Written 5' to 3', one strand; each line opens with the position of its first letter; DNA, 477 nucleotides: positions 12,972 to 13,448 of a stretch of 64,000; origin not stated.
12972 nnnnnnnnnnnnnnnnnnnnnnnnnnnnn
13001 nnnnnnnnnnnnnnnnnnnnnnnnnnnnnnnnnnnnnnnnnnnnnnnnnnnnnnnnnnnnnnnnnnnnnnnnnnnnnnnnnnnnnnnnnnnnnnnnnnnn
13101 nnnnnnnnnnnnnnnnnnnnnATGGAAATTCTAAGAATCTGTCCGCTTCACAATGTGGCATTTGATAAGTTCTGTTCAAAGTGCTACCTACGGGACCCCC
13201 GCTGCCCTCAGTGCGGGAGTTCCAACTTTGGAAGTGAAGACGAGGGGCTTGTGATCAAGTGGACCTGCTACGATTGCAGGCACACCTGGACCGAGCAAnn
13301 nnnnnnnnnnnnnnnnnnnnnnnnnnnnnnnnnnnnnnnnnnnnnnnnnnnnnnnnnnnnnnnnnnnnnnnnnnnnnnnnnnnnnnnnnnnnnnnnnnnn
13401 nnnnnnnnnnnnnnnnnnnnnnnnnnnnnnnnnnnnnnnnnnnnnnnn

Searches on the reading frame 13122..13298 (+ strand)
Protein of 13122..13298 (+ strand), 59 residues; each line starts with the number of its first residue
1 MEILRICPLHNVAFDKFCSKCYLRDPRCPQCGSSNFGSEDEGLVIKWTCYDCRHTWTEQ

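Call 17: search_protein_families(library=pfam, proteins=[window:13122-13298:+], max_evalue=1)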
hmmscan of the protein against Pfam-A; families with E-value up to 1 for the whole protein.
seq(59 aa): 9 families
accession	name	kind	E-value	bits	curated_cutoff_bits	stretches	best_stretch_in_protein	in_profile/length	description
PF11781.13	Zn_ribbon_RRN7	-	4.9e-05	23.3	27.1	1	24-43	3-21/32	Zinc-finger of RNA-polymerase I-specific TFIIB, Rrn7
PF12760.12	Zn_ribbon_IS1595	-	0.00011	22.6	25.4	1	13-55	6-46/46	Transposase zinc-ribbon domain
PF01754.22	zf-A20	-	0.001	19.3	21.6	1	11-22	12-23/24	A20-like zinc finger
PF01096.23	Zn_ribbon_TFIIS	-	0.0096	16.2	21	1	28-57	3-39/39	Transcription factor S-II (TFIIS)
PF13240.11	Zn_Ribbon_1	-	0.018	15.3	25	0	14-21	12-19/23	zinc-ribbon domain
PF12773.13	DZR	-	0.02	15.5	27.3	1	7-35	4-34/45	Double zinc ribbon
PF22191.2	IBR_1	-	0.052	13.9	27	1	27-56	5-31/47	IBR domain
PF09463.15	Opy2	-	0.057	14.2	22.1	1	18-55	1-33/35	Opy2 protein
PF14311.12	DUF4379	-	0.33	11.6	24.5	1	45-58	26-39/56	Probable Treble clef zinc finger domain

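Call 44: find_homologous_proteins(query=window:13122-13298:+, max_evalue=1)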
Query seq(59 aa): no candidate shares three 5-residue words with the query. No homologue found.

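Call 68: search_protein_families(library=phrogs, proteins=[window:13122-13298:+], max_evalue=1)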
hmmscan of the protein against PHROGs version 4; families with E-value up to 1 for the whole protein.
seq(59 aa): 3 families
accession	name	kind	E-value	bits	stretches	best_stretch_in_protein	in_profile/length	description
phrog_17723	-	unknown function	0.032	15.2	1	27-52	6-35/47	-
phrog_30451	-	unknown function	0.29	11.6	1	15-55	12-50/287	-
phrog_5516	-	unknown function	0.94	10.6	0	25-52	4-37/90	-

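Call 83: search_protein_families(library=ncbifam, proteins=[window:13122-13298:+], max_evalue=1)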
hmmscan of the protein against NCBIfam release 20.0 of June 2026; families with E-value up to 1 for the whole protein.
seq(59 aa): 6 families
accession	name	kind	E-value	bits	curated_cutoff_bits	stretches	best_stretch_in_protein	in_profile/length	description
NF047912.1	ECs_2282_CxxC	subfamily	0.0025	17.7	37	1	27-57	4-38/60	ECs_2282 family putative zinc-binding protein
NF041664.1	RNAP_arch_Epp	equivalog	0.016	15.1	50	1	18-45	3-32/57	transcription elongation factor subunit Spt4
NF006224.0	PRK08351.1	equivalog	0.22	11.6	108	1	16-45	4-35/61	DNA-directed RNA polymerase subunit E''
NF040849.1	tRNAmod_TiaS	equivalog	0.3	9.6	600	1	15-49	343-376/422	tRNA(Ile2) 2-agmatinylcytidine synthetase TiaS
NF050000.1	IS1_IS1595_Zn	domain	0.4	11.3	28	1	46-58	21-33/34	IS1/IS1595 family N-terminal zinc-binding domain-containing protein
NF001645.0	PRK00420.1-2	equivalog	0.7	10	162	0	17-46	16-43/106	hypothetical protein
